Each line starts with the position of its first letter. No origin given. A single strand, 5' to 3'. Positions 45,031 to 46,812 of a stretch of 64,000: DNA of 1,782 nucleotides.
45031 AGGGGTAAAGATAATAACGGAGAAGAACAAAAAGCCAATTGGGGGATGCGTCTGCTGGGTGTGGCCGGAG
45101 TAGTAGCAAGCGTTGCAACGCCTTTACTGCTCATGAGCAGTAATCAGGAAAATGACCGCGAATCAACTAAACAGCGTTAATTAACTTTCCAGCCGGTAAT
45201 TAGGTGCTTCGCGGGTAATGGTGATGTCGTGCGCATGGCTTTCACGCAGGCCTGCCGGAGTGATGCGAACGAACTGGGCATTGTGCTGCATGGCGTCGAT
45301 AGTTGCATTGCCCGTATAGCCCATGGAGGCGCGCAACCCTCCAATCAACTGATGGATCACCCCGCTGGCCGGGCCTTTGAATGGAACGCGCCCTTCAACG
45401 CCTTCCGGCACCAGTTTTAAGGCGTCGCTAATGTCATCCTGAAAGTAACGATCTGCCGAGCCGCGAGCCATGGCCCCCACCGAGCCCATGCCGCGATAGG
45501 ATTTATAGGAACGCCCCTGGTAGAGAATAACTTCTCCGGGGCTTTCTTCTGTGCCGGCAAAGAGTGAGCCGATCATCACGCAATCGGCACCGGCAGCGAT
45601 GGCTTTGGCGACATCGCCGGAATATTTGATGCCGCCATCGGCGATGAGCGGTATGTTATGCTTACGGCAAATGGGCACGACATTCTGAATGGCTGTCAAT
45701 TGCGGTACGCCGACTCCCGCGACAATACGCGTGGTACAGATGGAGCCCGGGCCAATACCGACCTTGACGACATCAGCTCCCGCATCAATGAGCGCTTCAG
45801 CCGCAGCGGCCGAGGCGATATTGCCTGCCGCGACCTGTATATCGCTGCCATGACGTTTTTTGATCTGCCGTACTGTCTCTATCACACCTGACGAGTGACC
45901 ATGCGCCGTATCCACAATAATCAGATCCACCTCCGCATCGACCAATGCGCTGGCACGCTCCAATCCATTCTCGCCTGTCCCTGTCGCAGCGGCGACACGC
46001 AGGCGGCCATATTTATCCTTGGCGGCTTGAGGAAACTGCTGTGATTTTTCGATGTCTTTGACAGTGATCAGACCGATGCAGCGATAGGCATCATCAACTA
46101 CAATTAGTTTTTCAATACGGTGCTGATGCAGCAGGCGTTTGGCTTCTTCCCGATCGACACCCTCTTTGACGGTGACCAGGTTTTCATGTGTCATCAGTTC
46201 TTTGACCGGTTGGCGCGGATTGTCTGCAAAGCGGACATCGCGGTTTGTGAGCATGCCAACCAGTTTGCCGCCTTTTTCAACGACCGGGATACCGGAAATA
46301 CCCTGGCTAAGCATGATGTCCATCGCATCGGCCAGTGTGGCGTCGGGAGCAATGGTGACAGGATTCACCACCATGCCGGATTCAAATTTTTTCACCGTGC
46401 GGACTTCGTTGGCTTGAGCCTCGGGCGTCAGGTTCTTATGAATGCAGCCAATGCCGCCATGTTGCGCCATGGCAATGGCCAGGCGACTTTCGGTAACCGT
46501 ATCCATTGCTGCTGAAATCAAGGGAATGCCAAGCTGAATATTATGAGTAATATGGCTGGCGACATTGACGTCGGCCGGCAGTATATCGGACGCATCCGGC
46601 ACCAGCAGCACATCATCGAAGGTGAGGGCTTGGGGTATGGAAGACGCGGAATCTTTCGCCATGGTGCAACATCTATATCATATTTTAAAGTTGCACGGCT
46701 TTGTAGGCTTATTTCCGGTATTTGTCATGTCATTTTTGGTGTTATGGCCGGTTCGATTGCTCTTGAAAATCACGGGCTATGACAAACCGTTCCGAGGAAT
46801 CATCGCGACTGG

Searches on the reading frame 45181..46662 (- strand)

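Call 31: search_protein_families(library=pfam, proteins=[window:45181-46662:-], max_evalue=0.001)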
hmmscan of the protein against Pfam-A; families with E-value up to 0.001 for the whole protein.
window:45181-46662:- (493 aa): 7 families
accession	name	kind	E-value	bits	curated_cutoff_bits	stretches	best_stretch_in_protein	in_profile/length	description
PF00478.31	IMPDH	-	3e-159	530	25.6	1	12-478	1-345/345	IMP dehydrogenase / GMP reductase domain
PF00571.33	CBS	-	4.4e-24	85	24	2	97-145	5-53/57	CBS domain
PF03060.21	NMO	-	2.5e-14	53.9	28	1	212-379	81-236/331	Nitronate monooxygenase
PF00977.27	His_biosynth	-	6.1e-07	29.5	23.6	0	325-367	62-104/228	Histidine biosynthesis protein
PF01645.23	Glu_synthase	-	1.9e-06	27.7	20.4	1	260-366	194-305/369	Conserved region in glutamate synthase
PF01070.24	FMN_dh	-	2.1e-06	27.5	24.9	1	276-368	220-305/350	FMN-dependent dehydrogenase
PF01180.27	DHO_dh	-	0.00016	21.4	27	0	323-368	225-272/291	Dihydroorotate dehydrogenase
